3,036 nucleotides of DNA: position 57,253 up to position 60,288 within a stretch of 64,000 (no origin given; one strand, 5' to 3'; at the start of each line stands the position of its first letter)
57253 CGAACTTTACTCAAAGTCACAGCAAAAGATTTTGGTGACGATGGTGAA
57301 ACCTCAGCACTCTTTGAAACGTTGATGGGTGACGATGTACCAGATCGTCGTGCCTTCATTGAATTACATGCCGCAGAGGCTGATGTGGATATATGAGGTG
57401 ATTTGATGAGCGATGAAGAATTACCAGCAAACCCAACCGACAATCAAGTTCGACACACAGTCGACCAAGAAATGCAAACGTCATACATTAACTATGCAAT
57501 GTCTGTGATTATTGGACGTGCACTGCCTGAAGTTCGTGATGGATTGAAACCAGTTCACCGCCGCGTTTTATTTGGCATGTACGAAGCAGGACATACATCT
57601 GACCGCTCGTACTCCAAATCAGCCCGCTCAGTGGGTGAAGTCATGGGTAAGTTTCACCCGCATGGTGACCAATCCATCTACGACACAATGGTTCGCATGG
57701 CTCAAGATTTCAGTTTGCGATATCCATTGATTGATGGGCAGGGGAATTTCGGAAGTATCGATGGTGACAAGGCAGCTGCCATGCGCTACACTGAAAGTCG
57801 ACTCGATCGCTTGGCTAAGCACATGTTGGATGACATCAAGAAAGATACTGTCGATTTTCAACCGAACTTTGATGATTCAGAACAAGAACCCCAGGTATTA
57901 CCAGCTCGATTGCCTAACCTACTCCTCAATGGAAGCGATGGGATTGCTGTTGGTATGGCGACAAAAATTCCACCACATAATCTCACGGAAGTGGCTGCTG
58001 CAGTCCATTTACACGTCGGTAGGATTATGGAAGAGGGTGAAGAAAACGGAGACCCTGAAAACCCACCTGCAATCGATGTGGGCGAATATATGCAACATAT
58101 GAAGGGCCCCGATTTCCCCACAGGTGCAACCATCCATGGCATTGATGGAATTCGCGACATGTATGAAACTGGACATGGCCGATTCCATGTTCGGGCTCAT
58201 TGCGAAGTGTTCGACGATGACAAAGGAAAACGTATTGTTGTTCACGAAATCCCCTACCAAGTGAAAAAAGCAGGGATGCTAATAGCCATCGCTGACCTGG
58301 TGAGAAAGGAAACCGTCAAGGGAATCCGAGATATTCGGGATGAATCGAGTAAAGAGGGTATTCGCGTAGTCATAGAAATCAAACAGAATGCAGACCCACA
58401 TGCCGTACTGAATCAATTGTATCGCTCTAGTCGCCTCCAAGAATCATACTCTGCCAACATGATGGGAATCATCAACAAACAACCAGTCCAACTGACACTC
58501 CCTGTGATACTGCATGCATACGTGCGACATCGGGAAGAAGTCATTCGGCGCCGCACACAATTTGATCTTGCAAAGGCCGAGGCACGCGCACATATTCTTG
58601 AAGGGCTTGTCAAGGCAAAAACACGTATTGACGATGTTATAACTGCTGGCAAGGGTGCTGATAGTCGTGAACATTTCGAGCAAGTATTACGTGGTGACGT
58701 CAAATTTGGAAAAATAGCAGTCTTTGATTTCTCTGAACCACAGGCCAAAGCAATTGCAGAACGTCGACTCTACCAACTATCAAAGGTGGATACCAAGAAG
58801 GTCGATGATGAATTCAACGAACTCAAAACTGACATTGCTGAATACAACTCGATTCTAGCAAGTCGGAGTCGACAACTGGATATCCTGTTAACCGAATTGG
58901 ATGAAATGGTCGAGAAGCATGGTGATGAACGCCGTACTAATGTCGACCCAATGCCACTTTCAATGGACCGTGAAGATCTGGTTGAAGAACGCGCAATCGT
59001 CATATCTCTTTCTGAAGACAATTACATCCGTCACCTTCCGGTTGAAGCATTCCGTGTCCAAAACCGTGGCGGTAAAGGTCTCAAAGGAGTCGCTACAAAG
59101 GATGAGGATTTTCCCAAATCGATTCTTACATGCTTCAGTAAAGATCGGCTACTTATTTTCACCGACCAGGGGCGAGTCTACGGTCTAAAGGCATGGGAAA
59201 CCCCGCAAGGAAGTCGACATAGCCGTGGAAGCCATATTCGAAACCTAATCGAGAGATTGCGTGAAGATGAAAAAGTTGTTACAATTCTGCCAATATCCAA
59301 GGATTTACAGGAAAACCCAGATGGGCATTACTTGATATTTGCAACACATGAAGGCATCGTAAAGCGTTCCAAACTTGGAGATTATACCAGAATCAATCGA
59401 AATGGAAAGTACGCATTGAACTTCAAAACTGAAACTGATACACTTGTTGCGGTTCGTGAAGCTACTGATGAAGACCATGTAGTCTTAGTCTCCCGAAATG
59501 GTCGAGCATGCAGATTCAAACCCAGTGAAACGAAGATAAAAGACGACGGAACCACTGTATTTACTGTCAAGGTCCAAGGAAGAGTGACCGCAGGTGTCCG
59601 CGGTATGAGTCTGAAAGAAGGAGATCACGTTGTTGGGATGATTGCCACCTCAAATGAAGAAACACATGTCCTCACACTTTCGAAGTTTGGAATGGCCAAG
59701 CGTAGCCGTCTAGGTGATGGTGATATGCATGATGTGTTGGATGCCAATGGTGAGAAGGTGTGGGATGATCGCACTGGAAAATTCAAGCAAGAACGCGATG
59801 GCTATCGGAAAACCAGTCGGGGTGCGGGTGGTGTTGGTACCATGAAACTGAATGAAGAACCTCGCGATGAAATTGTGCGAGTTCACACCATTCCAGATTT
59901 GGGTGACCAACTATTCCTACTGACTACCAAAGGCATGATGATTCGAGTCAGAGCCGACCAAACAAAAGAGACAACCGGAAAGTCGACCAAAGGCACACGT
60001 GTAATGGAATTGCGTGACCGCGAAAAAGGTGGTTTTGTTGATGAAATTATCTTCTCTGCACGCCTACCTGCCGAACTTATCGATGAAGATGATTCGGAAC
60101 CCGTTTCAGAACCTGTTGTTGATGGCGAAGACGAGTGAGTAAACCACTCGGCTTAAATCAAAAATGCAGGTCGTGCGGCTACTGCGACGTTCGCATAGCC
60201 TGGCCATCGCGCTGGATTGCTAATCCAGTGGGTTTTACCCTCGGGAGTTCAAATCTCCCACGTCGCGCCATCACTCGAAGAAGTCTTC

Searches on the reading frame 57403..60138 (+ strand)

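Call 22: search_protein_families(library=pfam, proteins=[window:57403-60138:+], max_evalue=0.01)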
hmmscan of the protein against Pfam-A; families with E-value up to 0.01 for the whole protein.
window:57403-60138:+ (911 aa): 2 families
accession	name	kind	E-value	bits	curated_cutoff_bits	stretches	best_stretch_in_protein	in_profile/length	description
PF00521.26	DNA_topoisoIV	-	1.2e-147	492.7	31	1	39-500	1-432/432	DNA gyrase/topoisomerase IV, subunit A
PF03989.18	DNA_gyraseA_C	-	1.3e-41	140.2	27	5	721-750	19-48/48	DNA gyrase C-terminal domain, beta-propeller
